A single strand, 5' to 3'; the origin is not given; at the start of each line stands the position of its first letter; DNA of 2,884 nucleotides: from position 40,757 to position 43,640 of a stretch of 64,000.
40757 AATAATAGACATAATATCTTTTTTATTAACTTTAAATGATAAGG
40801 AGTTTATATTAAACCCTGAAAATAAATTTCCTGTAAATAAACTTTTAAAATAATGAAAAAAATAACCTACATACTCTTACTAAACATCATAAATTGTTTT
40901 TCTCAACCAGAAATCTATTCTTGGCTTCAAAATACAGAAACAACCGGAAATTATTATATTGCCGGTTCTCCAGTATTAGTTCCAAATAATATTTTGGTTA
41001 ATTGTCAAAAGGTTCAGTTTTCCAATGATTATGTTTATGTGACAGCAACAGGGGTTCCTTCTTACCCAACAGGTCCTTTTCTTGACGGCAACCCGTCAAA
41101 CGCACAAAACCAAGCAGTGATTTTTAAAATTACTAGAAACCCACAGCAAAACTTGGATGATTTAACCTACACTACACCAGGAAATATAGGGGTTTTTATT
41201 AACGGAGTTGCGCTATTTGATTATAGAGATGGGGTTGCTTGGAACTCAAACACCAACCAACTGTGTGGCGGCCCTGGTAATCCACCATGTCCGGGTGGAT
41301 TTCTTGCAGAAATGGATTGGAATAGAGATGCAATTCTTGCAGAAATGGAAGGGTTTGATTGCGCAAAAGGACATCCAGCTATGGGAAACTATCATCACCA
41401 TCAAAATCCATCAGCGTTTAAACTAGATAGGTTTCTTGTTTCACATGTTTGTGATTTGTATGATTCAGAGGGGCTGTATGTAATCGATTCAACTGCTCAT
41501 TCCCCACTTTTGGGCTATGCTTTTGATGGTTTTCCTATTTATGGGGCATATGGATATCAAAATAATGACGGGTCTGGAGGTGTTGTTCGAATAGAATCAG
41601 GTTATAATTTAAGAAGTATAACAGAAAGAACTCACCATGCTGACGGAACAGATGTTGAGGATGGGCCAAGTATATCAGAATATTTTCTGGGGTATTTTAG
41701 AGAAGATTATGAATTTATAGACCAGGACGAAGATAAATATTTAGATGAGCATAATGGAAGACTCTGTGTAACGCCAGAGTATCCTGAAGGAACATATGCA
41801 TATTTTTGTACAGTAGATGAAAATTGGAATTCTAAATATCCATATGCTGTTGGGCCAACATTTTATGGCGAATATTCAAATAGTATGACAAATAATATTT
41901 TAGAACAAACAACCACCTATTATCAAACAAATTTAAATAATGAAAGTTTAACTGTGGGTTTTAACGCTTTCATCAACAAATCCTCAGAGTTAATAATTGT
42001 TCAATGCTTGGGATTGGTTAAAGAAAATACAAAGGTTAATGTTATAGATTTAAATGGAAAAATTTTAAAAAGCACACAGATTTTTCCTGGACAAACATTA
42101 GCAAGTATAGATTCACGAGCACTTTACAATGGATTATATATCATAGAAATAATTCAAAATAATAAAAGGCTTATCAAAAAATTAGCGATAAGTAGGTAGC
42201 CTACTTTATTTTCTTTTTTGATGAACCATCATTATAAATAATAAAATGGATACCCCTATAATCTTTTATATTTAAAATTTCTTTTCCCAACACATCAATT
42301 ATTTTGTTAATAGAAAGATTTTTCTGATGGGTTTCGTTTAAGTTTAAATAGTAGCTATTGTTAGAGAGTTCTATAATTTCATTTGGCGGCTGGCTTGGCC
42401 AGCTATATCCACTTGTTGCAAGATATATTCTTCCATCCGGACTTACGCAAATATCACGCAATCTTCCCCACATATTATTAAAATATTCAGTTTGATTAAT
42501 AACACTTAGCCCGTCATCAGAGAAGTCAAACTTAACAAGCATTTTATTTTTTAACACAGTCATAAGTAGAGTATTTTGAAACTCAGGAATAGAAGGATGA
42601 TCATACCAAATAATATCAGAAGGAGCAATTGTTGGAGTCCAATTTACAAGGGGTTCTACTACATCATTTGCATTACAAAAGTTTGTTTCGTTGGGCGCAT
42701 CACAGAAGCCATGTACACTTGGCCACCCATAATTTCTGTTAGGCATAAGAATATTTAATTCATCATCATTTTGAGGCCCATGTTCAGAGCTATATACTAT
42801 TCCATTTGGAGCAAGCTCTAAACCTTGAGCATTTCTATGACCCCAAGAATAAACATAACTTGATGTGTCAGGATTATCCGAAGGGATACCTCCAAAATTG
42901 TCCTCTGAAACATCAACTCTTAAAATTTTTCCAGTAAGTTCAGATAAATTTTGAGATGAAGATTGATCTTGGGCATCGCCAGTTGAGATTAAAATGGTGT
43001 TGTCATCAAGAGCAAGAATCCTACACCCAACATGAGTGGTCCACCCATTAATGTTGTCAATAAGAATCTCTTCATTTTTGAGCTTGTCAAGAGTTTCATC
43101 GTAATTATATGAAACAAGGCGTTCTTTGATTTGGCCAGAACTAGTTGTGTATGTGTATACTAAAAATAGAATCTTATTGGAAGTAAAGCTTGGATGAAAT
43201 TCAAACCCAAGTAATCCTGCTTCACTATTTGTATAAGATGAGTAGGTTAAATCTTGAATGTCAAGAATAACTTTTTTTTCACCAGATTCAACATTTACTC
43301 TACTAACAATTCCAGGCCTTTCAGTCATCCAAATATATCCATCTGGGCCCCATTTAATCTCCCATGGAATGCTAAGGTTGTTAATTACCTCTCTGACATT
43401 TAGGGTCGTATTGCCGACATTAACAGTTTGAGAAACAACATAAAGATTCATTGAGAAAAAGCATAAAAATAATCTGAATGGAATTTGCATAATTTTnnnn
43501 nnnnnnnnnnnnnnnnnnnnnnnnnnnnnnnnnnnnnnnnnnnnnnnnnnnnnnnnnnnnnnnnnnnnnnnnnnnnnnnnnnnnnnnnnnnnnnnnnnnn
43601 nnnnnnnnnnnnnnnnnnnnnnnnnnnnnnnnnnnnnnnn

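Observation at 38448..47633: Compact cluster of seven exported copper/quinone-cofactor and side-chain-modifying enzymes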

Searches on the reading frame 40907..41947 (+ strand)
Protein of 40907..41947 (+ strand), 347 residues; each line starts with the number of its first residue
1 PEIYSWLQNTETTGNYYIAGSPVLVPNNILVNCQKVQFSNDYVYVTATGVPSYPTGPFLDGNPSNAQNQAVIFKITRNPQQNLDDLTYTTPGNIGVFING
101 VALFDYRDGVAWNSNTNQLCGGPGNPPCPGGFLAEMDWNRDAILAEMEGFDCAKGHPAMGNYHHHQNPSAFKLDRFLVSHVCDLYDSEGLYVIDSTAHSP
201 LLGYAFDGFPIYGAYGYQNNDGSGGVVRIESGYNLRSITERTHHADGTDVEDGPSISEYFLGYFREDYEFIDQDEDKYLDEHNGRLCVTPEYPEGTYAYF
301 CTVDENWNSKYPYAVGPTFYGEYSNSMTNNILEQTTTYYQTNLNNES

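Call 54: search_solved_structures(query=A4, max_evalue=10, show_alignments=2)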
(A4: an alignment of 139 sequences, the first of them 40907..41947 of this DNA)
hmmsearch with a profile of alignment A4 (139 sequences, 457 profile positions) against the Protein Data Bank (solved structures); distinct sequences matched with E-value up to 10: 5.
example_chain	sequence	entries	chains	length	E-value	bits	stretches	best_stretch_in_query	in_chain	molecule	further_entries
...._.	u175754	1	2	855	5.4e-05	25.4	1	369-449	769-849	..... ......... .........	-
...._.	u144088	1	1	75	0.0021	20.2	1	378-455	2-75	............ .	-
5jvk_A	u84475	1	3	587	0.063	15.3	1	372-453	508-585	Uncharacterized protein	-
7pzj_A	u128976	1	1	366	0.065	15.2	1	350-451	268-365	Lipase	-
2j22_A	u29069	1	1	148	0.18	13.8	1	357-428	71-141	FUCOLECTIN-RELATED PROTEIN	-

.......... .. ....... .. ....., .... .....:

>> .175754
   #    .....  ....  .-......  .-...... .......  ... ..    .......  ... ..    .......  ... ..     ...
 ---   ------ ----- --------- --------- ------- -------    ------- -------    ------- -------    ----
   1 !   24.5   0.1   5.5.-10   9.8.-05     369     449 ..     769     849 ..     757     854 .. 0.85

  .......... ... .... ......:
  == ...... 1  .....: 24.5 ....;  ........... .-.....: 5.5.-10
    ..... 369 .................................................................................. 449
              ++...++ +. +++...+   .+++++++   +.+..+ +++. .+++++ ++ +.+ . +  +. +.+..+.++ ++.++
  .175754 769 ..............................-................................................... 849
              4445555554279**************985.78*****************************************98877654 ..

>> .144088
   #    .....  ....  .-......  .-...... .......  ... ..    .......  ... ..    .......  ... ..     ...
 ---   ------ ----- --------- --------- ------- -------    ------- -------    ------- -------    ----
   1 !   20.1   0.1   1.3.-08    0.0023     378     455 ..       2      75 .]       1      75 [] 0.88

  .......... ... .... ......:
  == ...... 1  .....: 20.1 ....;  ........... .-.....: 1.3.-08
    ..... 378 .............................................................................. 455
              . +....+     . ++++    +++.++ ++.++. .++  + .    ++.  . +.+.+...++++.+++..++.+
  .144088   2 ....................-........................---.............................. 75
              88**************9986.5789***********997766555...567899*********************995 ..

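Call 63: predict_structure(alignment_id=A4)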
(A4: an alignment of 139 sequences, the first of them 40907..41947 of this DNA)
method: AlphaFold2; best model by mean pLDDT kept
length: 347 residues; sequences in the alignment: 139
mean_pLDDT: 46.2   pTM: 0.39
mean pLDDT of the five models: 46.2, 45.0, 44.1, 41.1, 40.9
residues with pLDDT >= 90: 7; 70-90: 32; 50-70: 82; < 50: 226
segments of 3 or more residues with pLDDT < 50: 1-20, 27-32, 50-67, 89-111, 122-125, 131-133, 137-215, 238-247, 253-269, 280-320, 344-347
pLDDT, mean of each block of 10 residues (from residue 1): 43 44 50 71 70 35 47 77 64 36 39 56 52 46 27 26 29 33 29 36 32 47 58 52 49 44 38 60 30 27 37 30 74 85 45
secondary structure, 60 per line:
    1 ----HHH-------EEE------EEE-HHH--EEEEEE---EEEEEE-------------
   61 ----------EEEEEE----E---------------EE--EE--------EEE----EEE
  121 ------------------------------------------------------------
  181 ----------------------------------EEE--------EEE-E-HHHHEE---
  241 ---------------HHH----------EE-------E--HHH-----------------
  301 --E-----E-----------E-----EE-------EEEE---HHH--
elements in order: E15-17 E24-26 E33-38 E42-47 E71-76 E111-113 E118-120 E215-217 E226-228 H232-235 E336-339

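Call 75: search_protein_representatives(protein=window:40907-41947:+)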
Query: 347 residues. Proteins with E-value up to 0.001 (for the whole library): 2148; up to 1e-10: 1295; up to 1e-30: 312. The best 150 are listed.
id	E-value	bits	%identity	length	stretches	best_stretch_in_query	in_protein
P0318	2.4e-124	431.2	58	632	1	1-339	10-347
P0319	6.3e-92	324.5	58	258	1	92-342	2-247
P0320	3.5e-91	322.1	61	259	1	1-237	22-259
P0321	3.7e-88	312.1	55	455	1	1-324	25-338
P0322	6.9e-88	311.3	55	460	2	138-330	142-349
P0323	7.9e-88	311.1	52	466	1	1-329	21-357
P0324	8.0e-88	311.0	43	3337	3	12-325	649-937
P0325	3.0e-85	302.6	53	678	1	1-338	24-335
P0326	3.4e-85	302.4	53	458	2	138-323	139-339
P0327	3.3e-84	299.1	69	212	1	1-190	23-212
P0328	9.0e-84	297.7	52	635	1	1-326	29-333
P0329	1.6e-81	290.3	67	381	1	144-339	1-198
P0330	2.2e-79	283.3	50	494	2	137-322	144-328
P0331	2.6e-79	283.1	47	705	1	1-326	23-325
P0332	3.5e-77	276.0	49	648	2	138-323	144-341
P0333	5.2e-77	275.5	41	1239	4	31-242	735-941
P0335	7.3e-73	261.8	39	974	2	2-325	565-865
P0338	8.8e-71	255.0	41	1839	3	32-337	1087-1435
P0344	7.2e-63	228.9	38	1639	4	32-243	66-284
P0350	3.3e-58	213.6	37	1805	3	32-340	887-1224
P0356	1.8e-55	204.6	43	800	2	124-346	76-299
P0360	6.2e-54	199.5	50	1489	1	27-322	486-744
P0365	1.8e-53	198.0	47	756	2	193-331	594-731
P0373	8.8e-52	192.4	50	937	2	138-325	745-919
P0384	8.6e-50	185.9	43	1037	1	32-339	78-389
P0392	1.0e-48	182.4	50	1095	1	27-324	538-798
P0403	1.8e-47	178.3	50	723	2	160-325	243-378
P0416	6.4e-45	169.9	43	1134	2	30-243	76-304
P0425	2.4e-43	164.7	44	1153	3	191-323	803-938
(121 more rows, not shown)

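Call 76: search_protein_families(library=pfam, proteins=[P0318, P0325, P0331, P0335, P0333, P0356, P0365, P0373, P0360, P0384], max_evalue=0.0001)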
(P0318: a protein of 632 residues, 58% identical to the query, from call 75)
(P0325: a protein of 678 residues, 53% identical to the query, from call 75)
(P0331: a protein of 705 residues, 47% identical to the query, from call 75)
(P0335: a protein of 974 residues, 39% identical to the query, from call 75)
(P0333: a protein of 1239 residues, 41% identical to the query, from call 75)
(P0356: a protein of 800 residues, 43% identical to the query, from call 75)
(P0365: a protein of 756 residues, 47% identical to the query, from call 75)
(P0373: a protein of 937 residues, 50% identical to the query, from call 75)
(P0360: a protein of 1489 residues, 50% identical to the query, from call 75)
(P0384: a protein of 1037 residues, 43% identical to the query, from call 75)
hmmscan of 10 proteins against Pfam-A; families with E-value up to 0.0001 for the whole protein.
P0318 (632 aa): 2 families
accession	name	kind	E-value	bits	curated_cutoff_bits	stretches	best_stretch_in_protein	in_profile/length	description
PF14240.11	YHYH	-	1.2e-52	179.2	25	1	83-316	2-187/193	YHYH protein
PF13927.12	Ig_3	-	1.2e-05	26.2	30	0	351-401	3-52/78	Immunoglobulin domain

P0325 (678 aa): 3 families
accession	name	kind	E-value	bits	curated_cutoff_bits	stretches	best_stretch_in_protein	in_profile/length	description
PF14240.11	YHYH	-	1.7e-54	185.1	25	1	101-300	6-185/193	YHYH protein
PF13573.12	SprB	-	6.2e-13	48.6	28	1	344-377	2-35/37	SprB repeat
PF00404.24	Dockerin_1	-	7.6e-05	23.3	22.9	0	619-664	2-51/57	Dockerin type I domain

P0331 (705 aa): 2 families
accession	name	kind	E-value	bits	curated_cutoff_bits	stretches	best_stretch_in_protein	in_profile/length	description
PF14240.11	YHYH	-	1.9e-44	152.4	25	1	94-304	2-184/193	YHYH protein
PF18962.6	Por_Secre_tail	-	1e-07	32.6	27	1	634-702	1-73/75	Secretion system C-terminal sorting domain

P0335 (974 aa): 4 families
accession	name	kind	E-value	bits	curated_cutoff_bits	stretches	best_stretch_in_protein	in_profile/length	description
PF14240.11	YHYH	-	1.8e-85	286.2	25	2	90-294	2-183/193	YHYH protein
PF03160.20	Calx-beta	-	1.4e-15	57.8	27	2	446-558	1-119/119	Calx-beta domain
PF18962.6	Por_Secre_tail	-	1.1e-10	42.1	27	1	902-968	1-72/75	Secretion system C-terminal sorting domain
PF20579.4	LapA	-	3.4e-06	27.8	27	0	453-543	5-81/99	LapA domain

P0333 (1239 aa): 4 families
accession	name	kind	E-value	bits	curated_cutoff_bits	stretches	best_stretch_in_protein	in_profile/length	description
PF14240.11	YHYH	-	1.4e-78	263.7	25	2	783-1030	2-184/193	YHYH protein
PF13927.12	Ig_3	-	2.4e-18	66.8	30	2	513-579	3-78/78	Immunoglobulin domain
PF07679.22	I-set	-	1.7e-14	54.1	23.7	2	597-678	1-90/90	Immunoglobulin I-set domain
PF13895.12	Ig_2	-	6.3e-09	36.4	27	0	517-587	5-73/79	Immunoglobulin domain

P0356 (800 aa): 6 families
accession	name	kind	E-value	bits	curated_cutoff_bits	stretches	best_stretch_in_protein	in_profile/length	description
PF14240.11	YHYH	-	1.2e-47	162.9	25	1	84-254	47-184/193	YHYH protein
PF13860.13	FlgD_ig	-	1.8e-09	37.9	27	1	725-785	17-73/79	FlgD Ig-like domain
PF00963.24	Cohesin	-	1.8e-08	35.1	24.1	1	465-594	6-139/139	Cohesin domain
PF00404.24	Dockerin_1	-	1.8e-07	31.7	22.9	1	601-647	3-53/57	Dockerin type I domain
PF18962.6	Por_Secre_tail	-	6.2e-07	30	27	1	712-798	2-75/75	Secretion system C-terminal sorting domain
PF13585.12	CHU_C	-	3.9e-05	24.1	27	0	731-787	28-72/86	CHU_C Type IX secretion signal domain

P0365 (756 aa): 1 family
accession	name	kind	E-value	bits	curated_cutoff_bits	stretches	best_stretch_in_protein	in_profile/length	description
PF14240.11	YHYH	-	5.5e-52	177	25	3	575-706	70-182/193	YHYH protein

P0373 (937 aa): 4 families
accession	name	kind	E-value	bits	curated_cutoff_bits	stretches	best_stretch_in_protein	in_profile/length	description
PF00884.28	Sulfatase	-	1.3e-49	169.6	25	1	178-515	1-301/301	Sulfatase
PF14240.11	YHYH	-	7.7e-49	166.7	25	1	701-897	2-182/193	YHYH protein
PF16347.10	SGSH_C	-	3.9e-19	69.7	29.3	1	471-609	8-150/154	N-sulphoglucosamine sulphohydrolase, C-terminal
PF01663.27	Phosphodiest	-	8.3e-11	42.5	23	1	196-463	20-224/342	Type I phosphodiesterase / nucleotide pyrophosphatase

P0360 (1489 aa): 5 families
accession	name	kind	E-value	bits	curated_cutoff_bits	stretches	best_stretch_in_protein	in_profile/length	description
PF14240.11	YHYH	-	3.8e-48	164.4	25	1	531-726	2-183/193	YHYH protein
PF05935.17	Arylsulfotrans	-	9.5e-22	77.9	24.2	1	73-392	57-337/374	Arylsulfotransferase (ASST)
PF18998.6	Flg_new_2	-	5.3e-17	62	23.6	0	917-989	1-72/73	Divergent InlB B-repeat domain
PF18962.6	Por_Secre_tail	-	1.3e-10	41.8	27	1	1409-1485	2-73/75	Secretion system C-terminal sorting domain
PF13585.12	CHU_C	-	1.5e-05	25.5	27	0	1415-1484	16-81/86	CHU_C Type IX secretion signal domain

P0384 (1037 aa): 2 families
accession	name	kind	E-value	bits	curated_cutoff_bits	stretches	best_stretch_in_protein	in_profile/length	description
PF14240.11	YHYH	-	3.5e-39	135.2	25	1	120-354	2-183/193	YHYH protein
PF25701.1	RRM_YTH1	-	5.9e-07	29.7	35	0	696-719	2-25/75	YTH1-like RRM domain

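Call 78: search_protein_families(library=pfam, proteins=[P0338, P0344, P0350, P0392, P0416, P0425, P0403], max_evalue=0.0001)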
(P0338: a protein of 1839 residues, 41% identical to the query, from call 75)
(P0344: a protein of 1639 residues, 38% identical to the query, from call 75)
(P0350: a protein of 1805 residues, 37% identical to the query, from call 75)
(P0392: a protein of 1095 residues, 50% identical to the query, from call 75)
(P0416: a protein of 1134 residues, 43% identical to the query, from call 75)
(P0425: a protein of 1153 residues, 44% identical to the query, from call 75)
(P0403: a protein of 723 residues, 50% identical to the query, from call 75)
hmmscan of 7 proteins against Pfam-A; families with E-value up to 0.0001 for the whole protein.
P0338 (1839 aa): 2 families
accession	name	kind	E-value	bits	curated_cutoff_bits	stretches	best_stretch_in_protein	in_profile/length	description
PF14240.11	YHYH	-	2.3e-57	194.5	25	2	114-374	3-183/193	YHYH protein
PF13464.11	RodZ_C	-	9.8e-05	22.7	23.9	0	1573-1604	28-59/72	RodZ C-terminal domain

P0344 (1639 aa): 1 family
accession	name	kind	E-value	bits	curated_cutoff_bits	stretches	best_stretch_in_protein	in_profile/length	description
PF14240.11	YHYH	-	3.4e-60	203.7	25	2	112-394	3-185/193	YHYH protein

P0350 (1805 aa): 3 families
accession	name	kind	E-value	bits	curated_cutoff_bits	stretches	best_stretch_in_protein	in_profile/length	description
PF14240.11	YHYH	-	4e-63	213.3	25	2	118-371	4-183/193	YHYH protein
PF17892.7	Cadherin_5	-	2e-23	82.5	26.5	2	729-830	2-97/98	Cadherin-like domain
PF17963.7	Big_9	-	7.5e-19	68.9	23.6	3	729-824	1-83/89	Bacterial Ig domain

P0392 (1095 aa): 6 families
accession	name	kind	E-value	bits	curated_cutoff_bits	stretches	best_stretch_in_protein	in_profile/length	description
PF14240.11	YHYH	-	4.7e-54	183.7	25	1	582-777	1-182/193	YHYH protein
PF00884.28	Sulfatase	-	8.9e-50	170.1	25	1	45-382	1-301/301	Sulfatase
PF13517.12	FG-GAP_3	-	1.6e-27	96.3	26.9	3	911-967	1-61/61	FG-GAP-like repeat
PF01839.29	FG-GAP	-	3.5e-27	94.2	22.1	0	999-1018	6-25/37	FG-GAP repeat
PF16347.10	SGSH_C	-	1.6e-22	80.8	29.3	2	337-422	8-91/154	N-sulphoglucosamine sulphohydrolase, C-terminal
PF01663.27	Phosphodiest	-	2.2e-05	24.7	23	0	59-127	13-84/342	Type I phosphodiesterase / nucleotide pyrophosphatase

P0416 (1134 aa): 2 families
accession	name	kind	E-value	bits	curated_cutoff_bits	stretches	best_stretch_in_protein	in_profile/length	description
PF14240.11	YHYH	-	1.9e-46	158.9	25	1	127-384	4-183/193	YHYH protein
PF08548.17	Peptidase_M10_C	-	1.6e-06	28.5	20.7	0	725-822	31-104/193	Peptidase M10 serralysin C terminal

P0425 (1153 aa): 2 families
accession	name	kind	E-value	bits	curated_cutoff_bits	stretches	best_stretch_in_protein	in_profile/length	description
PF14240.11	YHYH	-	1.7e-89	299.4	25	2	94-286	11-193/193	YHYH protein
PF13573.12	SprB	-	4.8e-10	39.3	28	1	560-593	3-37/37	SprB repeat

P0403 (723 aa): 2 families
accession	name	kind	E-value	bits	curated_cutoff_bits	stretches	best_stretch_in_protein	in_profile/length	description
PF14240.11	YHYH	-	6.4e-50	170.2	25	2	243-358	72-184/193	YHYH protein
PF07483.16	W_rich_C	-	7.9e-05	23.1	26.2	0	670-723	49-105/105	Tryptophan-rich Synechocystis species C-terminal domain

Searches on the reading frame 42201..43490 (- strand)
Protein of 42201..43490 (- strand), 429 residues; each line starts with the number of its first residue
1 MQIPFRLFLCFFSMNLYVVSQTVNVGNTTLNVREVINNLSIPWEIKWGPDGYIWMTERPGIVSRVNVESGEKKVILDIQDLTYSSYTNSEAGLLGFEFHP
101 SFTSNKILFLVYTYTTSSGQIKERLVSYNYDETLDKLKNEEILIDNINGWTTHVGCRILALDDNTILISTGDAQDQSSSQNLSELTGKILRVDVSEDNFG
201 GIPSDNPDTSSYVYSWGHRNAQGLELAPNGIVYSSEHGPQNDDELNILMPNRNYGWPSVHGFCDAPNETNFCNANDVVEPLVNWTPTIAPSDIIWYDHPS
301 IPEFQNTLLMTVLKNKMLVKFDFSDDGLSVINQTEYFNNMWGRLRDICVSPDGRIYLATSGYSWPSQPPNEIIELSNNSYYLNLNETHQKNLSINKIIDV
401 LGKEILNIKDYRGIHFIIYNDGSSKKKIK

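Call 4: search_protein_families(library=pfam, proteins=[window:42201-43490:-], max_evalue=0.01)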
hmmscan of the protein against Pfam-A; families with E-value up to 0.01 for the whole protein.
window:42201-43490:- (429 aa): 1 family
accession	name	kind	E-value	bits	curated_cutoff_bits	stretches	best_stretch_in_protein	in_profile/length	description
PF07995.17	GSDH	-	1.4e-72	245.2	25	1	39-360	1-324/332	Glucose / Sorbosone dehydrogenase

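Call 5: search_protein_families(library=ncbifam, proteins=[window:42201-43490:-], max_evalue=0.01)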
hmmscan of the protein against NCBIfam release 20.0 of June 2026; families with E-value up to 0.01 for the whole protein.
window:42201-43490:- (429 aa): 1 family
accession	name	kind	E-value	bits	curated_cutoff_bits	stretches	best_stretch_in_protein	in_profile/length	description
TIGR03606.1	non_repeat_PQQ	subfamily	1.4e-62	212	434.55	2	21-265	11-276/454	glucose/sorbosone family PQQ-dependent dehydrogenase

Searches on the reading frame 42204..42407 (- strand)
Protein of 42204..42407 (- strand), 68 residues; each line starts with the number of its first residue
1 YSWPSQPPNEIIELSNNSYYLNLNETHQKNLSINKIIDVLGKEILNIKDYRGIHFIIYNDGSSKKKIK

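Call 42: search_protein_families(library=ncbifam, proteins=[window:42204-42407:-], max_evalue=10)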
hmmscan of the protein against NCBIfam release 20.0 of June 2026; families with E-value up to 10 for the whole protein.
seq(68 aa): 0 families
